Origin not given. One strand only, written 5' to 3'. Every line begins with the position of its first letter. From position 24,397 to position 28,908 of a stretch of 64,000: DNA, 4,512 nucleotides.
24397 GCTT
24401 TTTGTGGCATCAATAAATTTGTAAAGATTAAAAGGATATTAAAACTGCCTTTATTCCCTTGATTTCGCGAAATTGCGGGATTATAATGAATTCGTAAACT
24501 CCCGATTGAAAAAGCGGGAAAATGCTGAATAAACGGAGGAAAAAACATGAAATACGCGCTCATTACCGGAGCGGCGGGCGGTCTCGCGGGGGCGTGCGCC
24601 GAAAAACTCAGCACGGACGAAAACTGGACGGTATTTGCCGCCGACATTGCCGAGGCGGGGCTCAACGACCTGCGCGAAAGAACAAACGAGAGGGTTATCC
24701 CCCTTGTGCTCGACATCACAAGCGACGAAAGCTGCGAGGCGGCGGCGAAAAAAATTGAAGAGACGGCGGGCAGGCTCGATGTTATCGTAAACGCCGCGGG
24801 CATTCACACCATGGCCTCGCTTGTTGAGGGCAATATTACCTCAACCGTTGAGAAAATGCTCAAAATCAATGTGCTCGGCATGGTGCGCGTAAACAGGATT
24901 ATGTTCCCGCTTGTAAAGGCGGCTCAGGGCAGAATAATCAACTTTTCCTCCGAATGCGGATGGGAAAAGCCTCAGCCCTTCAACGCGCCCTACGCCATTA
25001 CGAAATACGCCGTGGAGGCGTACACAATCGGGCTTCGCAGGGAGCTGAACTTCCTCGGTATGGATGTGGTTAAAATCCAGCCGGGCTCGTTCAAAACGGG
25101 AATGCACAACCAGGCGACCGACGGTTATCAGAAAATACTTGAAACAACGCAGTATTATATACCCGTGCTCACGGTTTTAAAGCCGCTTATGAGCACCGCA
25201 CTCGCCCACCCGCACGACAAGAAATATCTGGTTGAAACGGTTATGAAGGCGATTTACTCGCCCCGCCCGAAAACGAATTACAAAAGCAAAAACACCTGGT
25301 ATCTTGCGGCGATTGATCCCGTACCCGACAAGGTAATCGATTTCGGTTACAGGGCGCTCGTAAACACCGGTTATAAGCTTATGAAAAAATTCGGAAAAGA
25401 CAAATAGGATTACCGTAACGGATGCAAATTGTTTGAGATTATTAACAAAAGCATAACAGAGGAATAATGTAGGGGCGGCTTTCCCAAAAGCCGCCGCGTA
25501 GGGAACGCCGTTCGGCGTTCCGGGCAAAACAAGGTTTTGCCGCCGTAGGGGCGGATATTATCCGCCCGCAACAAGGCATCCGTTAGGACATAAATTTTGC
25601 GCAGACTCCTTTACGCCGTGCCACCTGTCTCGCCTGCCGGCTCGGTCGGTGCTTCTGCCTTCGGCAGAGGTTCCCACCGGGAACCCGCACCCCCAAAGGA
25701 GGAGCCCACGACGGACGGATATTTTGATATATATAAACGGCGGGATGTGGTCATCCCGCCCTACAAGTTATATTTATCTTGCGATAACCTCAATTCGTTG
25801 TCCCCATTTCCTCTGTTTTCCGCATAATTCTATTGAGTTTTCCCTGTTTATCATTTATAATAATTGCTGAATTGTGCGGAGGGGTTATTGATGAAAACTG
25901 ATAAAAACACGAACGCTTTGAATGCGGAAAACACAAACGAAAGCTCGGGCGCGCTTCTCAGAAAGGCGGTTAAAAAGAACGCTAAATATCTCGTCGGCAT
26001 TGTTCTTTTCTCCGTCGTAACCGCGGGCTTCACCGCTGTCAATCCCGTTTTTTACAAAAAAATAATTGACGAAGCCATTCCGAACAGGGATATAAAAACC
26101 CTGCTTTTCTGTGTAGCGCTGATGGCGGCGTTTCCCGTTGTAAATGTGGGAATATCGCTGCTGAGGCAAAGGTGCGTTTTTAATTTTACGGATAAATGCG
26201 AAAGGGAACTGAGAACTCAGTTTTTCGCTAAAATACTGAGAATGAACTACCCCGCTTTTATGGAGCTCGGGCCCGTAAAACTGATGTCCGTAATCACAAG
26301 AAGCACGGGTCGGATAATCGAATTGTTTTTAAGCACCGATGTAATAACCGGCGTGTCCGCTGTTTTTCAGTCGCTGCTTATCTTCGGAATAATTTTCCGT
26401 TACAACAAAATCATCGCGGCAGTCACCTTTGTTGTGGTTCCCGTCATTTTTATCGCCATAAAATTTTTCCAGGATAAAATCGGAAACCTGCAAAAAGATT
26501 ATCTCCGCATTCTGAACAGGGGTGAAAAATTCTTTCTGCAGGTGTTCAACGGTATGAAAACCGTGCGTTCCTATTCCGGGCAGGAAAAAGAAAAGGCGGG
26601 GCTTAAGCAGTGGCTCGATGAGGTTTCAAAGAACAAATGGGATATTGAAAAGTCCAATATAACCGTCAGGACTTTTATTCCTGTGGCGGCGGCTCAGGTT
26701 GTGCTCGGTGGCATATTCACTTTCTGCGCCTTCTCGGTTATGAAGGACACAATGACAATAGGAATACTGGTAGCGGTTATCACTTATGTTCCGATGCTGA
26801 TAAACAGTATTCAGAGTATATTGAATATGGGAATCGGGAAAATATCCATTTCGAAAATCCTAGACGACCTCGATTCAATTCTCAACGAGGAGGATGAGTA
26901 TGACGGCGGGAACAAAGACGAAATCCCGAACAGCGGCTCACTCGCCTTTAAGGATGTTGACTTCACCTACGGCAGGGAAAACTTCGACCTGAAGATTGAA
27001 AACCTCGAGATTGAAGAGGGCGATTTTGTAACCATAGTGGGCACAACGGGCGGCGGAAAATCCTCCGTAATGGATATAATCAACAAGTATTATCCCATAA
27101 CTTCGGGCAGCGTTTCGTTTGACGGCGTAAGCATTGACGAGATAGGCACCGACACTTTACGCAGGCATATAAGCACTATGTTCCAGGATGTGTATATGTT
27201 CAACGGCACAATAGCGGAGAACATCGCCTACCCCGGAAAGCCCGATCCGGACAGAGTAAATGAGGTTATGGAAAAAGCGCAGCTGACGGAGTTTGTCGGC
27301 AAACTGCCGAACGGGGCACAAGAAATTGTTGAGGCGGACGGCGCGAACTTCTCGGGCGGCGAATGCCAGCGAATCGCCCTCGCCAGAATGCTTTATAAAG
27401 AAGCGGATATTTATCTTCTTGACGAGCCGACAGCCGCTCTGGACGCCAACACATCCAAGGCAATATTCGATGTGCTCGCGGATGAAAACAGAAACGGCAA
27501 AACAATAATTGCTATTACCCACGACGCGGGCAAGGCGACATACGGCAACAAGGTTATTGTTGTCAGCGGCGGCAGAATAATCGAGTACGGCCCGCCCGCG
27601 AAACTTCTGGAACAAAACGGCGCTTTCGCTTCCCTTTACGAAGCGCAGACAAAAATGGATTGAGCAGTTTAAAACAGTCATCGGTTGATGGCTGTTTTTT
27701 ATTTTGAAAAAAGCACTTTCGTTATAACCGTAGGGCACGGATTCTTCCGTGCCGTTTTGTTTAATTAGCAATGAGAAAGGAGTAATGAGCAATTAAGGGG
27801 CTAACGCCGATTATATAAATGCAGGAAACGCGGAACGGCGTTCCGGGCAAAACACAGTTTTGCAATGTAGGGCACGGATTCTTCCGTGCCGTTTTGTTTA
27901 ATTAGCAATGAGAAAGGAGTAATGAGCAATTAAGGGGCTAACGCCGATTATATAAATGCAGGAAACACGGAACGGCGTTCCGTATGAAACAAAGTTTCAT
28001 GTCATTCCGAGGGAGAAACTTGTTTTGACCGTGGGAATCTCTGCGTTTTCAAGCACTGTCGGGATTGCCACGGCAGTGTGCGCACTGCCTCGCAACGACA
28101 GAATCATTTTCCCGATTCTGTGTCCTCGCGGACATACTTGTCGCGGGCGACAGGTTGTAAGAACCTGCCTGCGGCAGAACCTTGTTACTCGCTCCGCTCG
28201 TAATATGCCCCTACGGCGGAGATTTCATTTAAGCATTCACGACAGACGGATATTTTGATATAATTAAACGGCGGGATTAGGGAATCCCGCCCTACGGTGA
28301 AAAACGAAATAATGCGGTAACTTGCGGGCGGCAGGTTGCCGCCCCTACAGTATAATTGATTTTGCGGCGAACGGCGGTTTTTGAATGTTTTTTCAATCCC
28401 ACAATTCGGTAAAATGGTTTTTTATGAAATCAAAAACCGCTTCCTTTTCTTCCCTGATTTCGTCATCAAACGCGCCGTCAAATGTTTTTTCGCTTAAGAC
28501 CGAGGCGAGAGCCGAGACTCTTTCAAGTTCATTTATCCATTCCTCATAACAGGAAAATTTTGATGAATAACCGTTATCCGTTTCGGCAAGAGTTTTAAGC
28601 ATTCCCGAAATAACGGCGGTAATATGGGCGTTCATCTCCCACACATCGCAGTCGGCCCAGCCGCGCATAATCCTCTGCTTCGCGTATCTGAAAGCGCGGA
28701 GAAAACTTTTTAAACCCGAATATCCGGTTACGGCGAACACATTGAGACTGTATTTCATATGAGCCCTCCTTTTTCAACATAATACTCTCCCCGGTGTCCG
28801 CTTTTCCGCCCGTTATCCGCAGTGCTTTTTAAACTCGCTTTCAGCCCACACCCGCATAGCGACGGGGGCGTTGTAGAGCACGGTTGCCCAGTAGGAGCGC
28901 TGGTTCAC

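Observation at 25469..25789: Clusters A and E are circular permutations of one ~320-340 bp repeat unit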

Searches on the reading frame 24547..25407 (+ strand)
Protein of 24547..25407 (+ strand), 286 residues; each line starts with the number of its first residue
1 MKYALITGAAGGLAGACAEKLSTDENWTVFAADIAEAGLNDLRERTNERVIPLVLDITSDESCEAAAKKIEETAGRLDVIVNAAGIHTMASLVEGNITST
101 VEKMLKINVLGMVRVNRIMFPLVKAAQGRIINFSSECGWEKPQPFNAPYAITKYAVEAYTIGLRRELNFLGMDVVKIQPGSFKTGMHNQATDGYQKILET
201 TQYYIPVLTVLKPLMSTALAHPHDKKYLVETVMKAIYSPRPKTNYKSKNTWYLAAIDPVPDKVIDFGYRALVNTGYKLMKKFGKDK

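Call 18: find_encoding_contigs(protein=window:24547-25407:+, flank=10000, max_places=10)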
Protein window:24547-25407:+ (286 aa): 1 contig read that carries it; 1 place shown.
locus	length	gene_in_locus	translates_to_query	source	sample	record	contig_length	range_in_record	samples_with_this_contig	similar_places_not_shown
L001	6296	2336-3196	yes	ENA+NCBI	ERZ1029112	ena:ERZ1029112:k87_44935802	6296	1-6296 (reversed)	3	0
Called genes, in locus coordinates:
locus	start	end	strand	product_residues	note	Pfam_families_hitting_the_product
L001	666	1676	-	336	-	PF19789:DUF6273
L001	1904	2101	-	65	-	-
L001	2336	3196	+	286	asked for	PF00106:adh_short, PF13561:adh_short_C2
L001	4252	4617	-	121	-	-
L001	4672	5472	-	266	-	PF19481:DUF6017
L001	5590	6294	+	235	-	?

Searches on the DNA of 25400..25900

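Call 8: search_rna_families(source=window, start=25400, end=25900, threshold=evalue, max_evalue=10, show_alignments=3)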
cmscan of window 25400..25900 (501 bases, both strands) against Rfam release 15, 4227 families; matches with E-value up to 10: 0.
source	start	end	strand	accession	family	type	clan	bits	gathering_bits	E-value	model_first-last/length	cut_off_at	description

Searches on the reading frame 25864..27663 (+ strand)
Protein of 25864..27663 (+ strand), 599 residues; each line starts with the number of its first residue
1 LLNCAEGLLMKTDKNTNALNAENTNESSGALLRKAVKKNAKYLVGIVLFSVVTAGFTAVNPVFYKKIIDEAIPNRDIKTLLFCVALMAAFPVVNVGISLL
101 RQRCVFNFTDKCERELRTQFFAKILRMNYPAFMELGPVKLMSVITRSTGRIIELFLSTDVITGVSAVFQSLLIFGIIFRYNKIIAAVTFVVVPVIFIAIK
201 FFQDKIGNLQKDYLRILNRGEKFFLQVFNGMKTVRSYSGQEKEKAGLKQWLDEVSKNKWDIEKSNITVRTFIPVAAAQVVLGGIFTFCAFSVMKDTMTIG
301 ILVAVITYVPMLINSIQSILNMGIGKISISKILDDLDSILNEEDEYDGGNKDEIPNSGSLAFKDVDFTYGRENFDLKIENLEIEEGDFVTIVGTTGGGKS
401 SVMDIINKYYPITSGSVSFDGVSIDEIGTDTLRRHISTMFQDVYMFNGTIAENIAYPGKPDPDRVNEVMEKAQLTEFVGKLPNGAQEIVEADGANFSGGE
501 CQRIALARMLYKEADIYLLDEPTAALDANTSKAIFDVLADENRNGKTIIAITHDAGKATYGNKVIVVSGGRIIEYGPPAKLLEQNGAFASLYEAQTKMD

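Call 30: search_protein_families(library=pfam, proteins=[window:25864-27663:+], max_evalue=0.01)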
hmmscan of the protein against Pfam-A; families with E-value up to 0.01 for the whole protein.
window:25864-27663:+ (599 aa): 5 families
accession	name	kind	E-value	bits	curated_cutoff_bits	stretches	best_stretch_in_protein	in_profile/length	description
PF00664.28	ABC_membrane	-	4.4e-28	99.2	28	1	46-315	4-273/274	ABC transporter transmembrane region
PF00005.33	ABC_tran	-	7.6e-27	95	25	1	380-524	5-137/137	ABC transporter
PF02463.25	SMC_N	-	1.3e-07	31.7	40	1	495-567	136-211/220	RecF/RecN/SMC N terminal domain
PF13304.12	AAA_21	-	1.2e-05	26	27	1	473-554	220-299/304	AAA domain, putative AbiEii toxin, Type IV TA system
PF09818.15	ABC_ATPase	-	0.0013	18.2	23.2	1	468-570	131-232/283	P-loop domain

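Call 41: find_encoding_contigs(protein=window:25864-27663:+, flank=3000, max_places=10)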
Protein window:25864-27663:+ (599 aa): no gene with exactly this product is on record in the collection.

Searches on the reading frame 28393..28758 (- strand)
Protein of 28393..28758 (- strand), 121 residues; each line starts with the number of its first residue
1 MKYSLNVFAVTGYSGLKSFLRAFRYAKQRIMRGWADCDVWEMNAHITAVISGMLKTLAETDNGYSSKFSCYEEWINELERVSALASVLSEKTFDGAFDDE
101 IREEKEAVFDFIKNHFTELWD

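Call 30: search_protein_families(library=pfam, proteins=[window:28393-28758:-], max_evalue=0.01)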
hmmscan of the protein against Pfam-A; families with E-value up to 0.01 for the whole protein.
window:28393-28758:- (121 aa): 0 families

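Call 44: find_encoding_contigs(protein=window:28393-28758:-, flank=4000, max_places=10)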
Protein window:28393-28758:- (121 aa): 2 contigs read that carry it; 2 places shown.
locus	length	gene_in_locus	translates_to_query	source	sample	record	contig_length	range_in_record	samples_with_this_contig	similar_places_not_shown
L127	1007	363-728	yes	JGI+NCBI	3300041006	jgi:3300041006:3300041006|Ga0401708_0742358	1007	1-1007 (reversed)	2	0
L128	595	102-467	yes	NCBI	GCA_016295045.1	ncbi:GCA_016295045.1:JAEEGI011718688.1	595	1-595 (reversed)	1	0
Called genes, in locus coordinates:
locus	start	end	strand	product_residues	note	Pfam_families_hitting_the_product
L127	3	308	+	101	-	?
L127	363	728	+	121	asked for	-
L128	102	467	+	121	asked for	-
